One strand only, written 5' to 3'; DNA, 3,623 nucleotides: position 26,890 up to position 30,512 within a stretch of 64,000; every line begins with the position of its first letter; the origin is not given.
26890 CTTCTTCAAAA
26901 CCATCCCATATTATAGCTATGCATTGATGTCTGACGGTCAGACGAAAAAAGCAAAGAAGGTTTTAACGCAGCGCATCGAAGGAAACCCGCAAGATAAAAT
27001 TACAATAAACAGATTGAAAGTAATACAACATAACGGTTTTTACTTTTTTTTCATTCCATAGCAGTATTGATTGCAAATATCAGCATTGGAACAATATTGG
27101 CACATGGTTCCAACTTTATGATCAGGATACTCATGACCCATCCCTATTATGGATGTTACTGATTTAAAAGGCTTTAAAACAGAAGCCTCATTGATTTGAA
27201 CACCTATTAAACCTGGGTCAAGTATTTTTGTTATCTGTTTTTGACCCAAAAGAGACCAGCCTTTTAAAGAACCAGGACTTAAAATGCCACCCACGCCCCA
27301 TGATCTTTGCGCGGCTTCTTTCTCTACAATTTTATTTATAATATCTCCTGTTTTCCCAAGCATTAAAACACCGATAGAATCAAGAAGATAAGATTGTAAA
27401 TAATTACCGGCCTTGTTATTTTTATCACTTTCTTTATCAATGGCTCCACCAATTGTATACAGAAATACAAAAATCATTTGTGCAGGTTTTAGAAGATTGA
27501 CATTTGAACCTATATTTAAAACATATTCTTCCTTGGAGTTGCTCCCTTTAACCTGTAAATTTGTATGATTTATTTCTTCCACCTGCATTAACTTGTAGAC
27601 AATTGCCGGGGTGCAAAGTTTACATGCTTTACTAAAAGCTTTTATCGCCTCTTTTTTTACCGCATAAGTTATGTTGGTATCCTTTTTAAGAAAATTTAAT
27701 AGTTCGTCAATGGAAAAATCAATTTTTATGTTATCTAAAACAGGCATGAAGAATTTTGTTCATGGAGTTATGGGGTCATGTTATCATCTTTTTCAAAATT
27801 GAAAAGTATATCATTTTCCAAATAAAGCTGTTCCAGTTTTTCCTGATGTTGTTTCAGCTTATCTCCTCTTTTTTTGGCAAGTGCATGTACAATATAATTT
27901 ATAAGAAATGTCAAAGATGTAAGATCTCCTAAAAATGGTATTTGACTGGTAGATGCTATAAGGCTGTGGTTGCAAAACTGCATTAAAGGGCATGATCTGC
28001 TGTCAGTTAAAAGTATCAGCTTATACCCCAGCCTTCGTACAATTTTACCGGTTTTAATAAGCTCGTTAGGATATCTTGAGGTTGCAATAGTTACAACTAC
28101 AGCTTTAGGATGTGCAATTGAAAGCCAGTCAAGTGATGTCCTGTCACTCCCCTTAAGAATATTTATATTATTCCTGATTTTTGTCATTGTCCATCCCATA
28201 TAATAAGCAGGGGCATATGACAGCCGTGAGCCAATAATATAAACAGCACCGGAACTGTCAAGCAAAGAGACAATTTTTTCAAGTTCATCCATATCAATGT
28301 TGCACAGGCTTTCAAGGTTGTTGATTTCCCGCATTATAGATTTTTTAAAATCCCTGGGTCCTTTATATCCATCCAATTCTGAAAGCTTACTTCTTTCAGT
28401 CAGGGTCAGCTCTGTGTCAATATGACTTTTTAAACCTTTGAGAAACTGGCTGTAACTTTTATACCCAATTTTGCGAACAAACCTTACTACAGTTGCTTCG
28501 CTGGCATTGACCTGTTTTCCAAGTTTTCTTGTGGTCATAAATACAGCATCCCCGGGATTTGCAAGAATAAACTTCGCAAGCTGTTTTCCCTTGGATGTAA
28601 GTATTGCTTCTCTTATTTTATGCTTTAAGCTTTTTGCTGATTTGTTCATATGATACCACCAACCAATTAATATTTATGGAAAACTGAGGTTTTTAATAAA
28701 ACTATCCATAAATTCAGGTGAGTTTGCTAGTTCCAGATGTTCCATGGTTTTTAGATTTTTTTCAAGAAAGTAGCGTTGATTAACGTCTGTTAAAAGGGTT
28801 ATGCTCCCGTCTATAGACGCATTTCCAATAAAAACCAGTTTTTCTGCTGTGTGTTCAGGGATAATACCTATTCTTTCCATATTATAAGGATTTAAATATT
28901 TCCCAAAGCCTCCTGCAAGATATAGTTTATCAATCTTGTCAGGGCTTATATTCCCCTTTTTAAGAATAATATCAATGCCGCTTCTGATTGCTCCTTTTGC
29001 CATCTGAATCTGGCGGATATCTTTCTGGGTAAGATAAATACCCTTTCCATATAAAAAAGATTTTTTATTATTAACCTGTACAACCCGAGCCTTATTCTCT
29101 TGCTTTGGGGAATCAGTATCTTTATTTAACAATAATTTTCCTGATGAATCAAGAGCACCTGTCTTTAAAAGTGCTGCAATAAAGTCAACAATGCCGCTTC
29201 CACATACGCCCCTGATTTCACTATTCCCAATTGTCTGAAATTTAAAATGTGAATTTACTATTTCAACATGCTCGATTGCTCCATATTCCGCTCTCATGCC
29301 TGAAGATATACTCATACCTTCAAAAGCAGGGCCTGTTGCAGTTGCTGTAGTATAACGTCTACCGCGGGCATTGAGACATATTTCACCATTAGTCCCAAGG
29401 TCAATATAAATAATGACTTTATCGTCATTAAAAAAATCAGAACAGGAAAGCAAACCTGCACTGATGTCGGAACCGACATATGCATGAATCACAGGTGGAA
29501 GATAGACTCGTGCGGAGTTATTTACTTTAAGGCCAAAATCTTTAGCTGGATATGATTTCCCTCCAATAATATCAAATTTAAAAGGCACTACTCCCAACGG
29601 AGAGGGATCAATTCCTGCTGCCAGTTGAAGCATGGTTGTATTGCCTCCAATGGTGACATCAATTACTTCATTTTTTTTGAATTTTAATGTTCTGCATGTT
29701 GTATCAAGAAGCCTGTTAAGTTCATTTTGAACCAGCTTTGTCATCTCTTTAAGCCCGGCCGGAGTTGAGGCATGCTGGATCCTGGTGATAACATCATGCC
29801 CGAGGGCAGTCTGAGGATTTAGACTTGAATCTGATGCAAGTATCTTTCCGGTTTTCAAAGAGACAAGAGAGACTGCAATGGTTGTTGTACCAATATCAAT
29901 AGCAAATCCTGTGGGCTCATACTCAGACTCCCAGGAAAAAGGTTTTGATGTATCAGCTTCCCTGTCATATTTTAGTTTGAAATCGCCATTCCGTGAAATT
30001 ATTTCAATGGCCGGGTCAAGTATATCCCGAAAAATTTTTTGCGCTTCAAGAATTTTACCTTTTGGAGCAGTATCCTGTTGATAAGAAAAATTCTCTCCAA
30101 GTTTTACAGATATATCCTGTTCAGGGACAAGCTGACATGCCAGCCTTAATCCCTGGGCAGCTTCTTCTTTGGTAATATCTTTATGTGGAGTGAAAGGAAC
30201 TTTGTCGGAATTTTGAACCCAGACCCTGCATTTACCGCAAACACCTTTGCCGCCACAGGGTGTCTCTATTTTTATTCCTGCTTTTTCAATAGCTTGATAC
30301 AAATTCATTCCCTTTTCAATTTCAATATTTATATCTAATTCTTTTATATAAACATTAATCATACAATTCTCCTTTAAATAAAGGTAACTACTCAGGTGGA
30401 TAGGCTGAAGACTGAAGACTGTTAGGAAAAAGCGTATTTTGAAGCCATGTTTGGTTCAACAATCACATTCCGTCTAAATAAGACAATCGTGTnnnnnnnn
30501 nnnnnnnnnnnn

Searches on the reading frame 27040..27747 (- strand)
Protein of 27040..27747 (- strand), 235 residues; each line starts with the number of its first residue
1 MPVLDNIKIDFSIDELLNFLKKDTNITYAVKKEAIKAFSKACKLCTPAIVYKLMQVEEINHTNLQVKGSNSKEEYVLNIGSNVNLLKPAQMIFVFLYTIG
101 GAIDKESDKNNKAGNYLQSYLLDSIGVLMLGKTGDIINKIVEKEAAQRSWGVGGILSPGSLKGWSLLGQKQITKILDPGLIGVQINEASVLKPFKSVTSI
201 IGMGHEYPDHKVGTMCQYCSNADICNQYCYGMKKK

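Call 3: search_protein_families(library=pfam, proteins=[window:27040-27747:-])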
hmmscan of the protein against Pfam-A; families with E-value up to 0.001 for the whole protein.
window:27040-27747:- (235 aa): 0 families

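Call 33: search_protein_families(library=ncbifam, proteins=[window:27040-27747:-], max_evalue=0.01)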
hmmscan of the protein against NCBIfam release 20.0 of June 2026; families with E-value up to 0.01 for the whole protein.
window:27040-27747:- (235 aa): 0 families

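Call 62: find_homologous_proteins(query=window:27040-27747:-, max_evalue=0.001)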
Query window:27040-27747:- (235 aa): 6 proteins with E <= 0.001 among 222 candidates.
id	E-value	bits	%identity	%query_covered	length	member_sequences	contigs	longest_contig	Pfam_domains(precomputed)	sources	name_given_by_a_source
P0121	4.3e-152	522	100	100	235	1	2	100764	-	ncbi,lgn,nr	ncbi:MAG: hypothetical protein SWH54_17970 [Thermodesulfobacteriota bacterium]|nr:hypothetical prote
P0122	4.1e-129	447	87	100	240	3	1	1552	-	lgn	-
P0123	7.6e-129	446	86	100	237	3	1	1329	-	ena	-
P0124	3.5e-128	444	86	100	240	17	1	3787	-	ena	-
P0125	4.7e-124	431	86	97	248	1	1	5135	-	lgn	-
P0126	9.5e-59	217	80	57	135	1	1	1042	-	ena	-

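Call 64: search_solved_structures(query=window:27040-27747:-, max_evalue=10, show_alignments=2)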
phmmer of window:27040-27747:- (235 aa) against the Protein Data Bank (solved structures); distinct sequences matched with E-value up to 10: 1.
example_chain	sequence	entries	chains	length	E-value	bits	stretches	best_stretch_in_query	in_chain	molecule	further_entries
1j6r_A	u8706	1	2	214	0.027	17.5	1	65-203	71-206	METHIONINE SYNTHASE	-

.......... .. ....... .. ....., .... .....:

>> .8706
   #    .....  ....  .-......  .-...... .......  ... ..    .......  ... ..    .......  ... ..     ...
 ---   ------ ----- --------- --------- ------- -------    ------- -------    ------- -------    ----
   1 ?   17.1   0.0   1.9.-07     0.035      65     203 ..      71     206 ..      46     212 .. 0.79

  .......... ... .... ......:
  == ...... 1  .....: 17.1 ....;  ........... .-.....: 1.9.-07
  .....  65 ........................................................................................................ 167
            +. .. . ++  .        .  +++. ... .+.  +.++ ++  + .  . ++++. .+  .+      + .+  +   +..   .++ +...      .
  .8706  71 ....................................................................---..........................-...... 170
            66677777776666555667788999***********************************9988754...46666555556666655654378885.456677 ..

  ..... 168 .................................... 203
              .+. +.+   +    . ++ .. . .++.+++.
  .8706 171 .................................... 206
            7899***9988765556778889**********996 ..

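Call 71: search_protein_representatives(protein=window:27040-27747:-)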
Query: 235 residues. Proteins with E-value up to 0.001 (for the whole library): 1510; up to 1e-10: 268; up to 1e-30: 45. The best 150 are listed.
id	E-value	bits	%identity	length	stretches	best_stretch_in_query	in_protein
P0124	1.1e-128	444.0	86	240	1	1-234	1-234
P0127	7.2e-56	205.8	46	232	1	3-226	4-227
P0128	1.3e-47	178.9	42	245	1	1-226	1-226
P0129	3.2e-45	171.0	39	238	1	3-226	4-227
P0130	2.3e-42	161.6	39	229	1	1-226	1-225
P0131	1.2e-40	156.1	35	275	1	1-225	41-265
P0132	6.9e-39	150.3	36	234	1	1-225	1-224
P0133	9.2e-39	149.9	37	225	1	1-225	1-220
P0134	8.1e-37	143.5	36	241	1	24-225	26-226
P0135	1.1e-36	143.1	34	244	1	6-225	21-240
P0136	2.1e-36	142.2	40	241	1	33-225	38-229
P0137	3.1e-36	141.6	35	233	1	1-226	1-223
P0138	4.2e-36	141.2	35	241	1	5-225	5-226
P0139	8.6e-36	140.2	34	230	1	1-225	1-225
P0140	4.9e-35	137.7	36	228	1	1-227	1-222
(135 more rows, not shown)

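Call 73: search_solved_structures(query=A4, max_evalue=1, show_alignments=1)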
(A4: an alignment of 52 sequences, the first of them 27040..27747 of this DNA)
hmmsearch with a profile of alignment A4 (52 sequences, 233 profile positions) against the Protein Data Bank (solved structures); distinct sequences matched with E-value up to 1: 6.
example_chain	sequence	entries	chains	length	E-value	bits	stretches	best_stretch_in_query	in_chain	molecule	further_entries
1j6r_A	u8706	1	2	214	1e-13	54.6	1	27-201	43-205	METHIONINE SYNTHASE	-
8g3h_A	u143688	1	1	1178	0.0001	25.1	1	151-200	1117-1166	Methionine synthase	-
8ssd_A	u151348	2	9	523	0.00031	23.5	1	93-200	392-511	Methionine synthase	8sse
8ssc_A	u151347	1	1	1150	0.0024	20.6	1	93-200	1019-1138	Methionine synthase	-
8etq_A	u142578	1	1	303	0.19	14.4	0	86-151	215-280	k-cTRP5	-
4mow_A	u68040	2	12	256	0.56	12.9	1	20-92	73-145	Glucose 1-dehydrogenase | Putative glucose 1-dehydrogenase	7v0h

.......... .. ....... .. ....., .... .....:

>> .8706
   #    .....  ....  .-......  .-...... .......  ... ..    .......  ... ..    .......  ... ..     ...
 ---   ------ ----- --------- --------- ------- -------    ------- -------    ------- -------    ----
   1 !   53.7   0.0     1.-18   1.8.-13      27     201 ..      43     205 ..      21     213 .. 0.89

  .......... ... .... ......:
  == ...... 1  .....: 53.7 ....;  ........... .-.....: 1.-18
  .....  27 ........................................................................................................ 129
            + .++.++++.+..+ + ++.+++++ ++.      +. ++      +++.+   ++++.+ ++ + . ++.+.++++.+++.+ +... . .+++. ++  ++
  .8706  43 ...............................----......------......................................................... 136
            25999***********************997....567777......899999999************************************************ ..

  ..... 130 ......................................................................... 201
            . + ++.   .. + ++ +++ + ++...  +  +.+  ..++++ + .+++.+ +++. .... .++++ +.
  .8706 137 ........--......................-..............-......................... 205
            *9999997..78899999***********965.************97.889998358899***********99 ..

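Call 74: search_protein_families(library=pfam, alignment_id=A4, max_evalue=0.01)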
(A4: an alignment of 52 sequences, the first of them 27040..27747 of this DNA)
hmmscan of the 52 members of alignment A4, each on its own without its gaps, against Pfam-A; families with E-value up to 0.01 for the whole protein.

A. member 1, window:27040-27747:- (235 aa): 0 families

B. families by the number of members that match (of 52 scanned): 2 families
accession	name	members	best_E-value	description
PF02965.22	Met_synt_B12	12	3.2e-05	Vitamin B12 dependent methionine synthase, activation domain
PF11798.14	IMS_HHH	1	0.0037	IMS family HHH motif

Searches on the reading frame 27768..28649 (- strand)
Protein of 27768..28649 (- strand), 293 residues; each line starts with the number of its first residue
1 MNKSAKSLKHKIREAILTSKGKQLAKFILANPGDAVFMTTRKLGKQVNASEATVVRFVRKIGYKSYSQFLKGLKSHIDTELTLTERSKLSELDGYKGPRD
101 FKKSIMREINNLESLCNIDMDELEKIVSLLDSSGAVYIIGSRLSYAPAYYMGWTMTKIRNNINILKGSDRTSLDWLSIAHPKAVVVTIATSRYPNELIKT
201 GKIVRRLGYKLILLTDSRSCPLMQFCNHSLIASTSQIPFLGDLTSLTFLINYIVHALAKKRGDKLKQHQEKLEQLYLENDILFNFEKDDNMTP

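Call 3: search_protein_families(library=pfam, proteins=[window:27768-28649:-])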
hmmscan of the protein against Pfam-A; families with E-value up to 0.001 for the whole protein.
window:27768-28649:- (293 aa): 2 families
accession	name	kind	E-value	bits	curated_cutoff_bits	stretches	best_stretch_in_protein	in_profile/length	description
PF01418.23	HTH_6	-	3.6e-11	43.3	28.3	1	16-74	13-71/77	Helix-turn-helix domain, rpiR family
PF01380.27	SIS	-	4.5e-11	43.1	25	1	132-241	4-116/131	SIS domain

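Call 33: search_protein_families(library=ncbifam, proteins=[window:27768-28649:-], max_evalue=0.01)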
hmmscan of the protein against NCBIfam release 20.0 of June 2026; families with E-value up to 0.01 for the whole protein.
window:27768-28649:- (293 aa): 7 families
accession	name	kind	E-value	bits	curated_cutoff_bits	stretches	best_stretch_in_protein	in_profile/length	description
NF008451.0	PRK11302.1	subfamily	9.7e-12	44.9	296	1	17-274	14-271/286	transcriptional regulator HexR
NF046014.1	sap1_reg_SapR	equivalog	2e-10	40.6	500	1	13-269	8-280/295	sap1 transcriptional regulator SapR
NF008590.0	PRK11557.1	equivalog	2.4e-10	40.3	355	1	15-231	12-229/282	MurR/RpiR family transcriptional regulator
NF008458.0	PRK11337.1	equivalog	1.6e-09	37.2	378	1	11-245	21-252/293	MurR/RpiR family transcriptional regulator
NF040776.2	AlsR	equivalog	2.8e-08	33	400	1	180-247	175-242/279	transcriptional repressor AlsR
NF012026.0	PRK15482.1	equivalog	1.6e-05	24.5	408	1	14-230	11-231/285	HTH-type transcriptional regulator MurR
NF010701.0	PRK14101.1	equivalog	7.1e-05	21.2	920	1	11-226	346-559/638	bifunctional transcriptional regulator/glucokinase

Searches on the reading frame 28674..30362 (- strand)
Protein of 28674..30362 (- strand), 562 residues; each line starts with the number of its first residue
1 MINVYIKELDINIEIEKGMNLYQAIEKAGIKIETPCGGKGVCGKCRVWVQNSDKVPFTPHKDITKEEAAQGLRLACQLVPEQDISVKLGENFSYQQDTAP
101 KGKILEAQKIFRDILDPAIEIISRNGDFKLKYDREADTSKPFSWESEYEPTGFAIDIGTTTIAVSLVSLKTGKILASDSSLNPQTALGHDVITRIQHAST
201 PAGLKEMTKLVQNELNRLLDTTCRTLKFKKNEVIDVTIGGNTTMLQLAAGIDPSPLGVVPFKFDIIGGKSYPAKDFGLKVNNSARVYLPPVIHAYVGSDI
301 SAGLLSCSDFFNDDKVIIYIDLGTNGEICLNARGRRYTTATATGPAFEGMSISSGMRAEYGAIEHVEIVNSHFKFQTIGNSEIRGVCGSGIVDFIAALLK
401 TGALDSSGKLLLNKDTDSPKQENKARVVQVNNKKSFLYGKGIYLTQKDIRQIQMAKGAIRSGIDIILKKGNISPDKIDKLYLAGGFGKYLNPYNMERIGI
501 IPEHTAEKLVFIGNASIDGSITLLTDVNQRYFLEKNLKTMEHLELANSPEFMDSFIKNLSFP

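Call 3: search_protein_families(library=pfam, proteins=[window:28674-30362:-])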
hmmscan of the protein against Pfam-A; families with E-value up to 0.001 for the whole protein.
window:28674-30362:- (562 aa): 3 families
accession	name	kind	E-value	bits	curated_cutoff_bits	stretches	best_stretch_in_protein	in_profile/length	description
PF14574.11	RACo_C_ter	-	7.7e-74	248.5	27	1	316-562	2-250/261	C-terminal domain of RACo the ASKHA domain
PF17651.6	Raco_middle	-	8.2e-49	165.8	26.8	1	152-307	2-158/163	RACo middle region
PF00111.32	Fer2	-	8.6e-09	35.7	21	1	9-80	6-76/77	2Fe-2S iron-sulfur cluster binding domain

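Call 33: search_protein_families(library=ncbifam, proteins=[window:28674-30362:-], max_evalue=0.01)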
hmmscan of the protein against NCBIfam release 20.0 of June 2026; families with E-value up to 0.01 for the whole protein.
window:28674-30362:- (562 aa): 10 families
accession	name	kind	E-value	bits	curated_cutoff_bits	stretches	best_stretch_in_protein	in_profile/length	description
NF040756.1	corr_regen_AcsV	exception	1.8e-118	396.6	800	2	148-557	207-619/632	corrinoid activation/regeneration protein AcsV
TIGR04270.1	Rama_corrin_act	subfamily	1.1e-40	139.5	500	1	152-561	2-416/534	methylamine methyltransferase corrinoid protein reductive activase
TIGR01941.1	nqrF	equivalog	2.8e-14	52.9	295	1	7-91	37-123/405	NADH:ubiquinone reductase (Na(+)-transporting) subunit F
NF058606.1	GlBtMonoRdsGbcB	equivalog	1.3e-09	37.4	500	1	2-87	278-361/362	glycine betaine monooxygenase reductase subunit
NF007964.0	PRK10684.1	equivalog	1.6e-06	27.3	383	1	13-86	261-332/333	NADH oxidoreductase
NF004317.0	PRK05713.1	equivalog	4.9e-06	26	338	1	13-146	11-141/312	iron-sulfur-binding ferredoxin reductase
NF040810.1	BenC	equivalog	1.7e-05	24.2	430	1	13-89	15-92/333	benzoate 1,2-dioxygenase electron transfer component BenC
NF041393.1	Frdxn_Halo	equivalog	0.0014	18.4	150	1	13-88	40-113/128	ferredoxin Fer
NF007985.1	PRK10713.1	equivalog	0.0014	18.2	75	1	11-58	8-54/81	class I ribonucleotide reductase maintenance protein YfaE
TIGR02007.1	fdx_isc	equivalog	0.0042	17.2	132.1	0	12-87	17-98/110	ISC system 2Fe-2S type ferredoxin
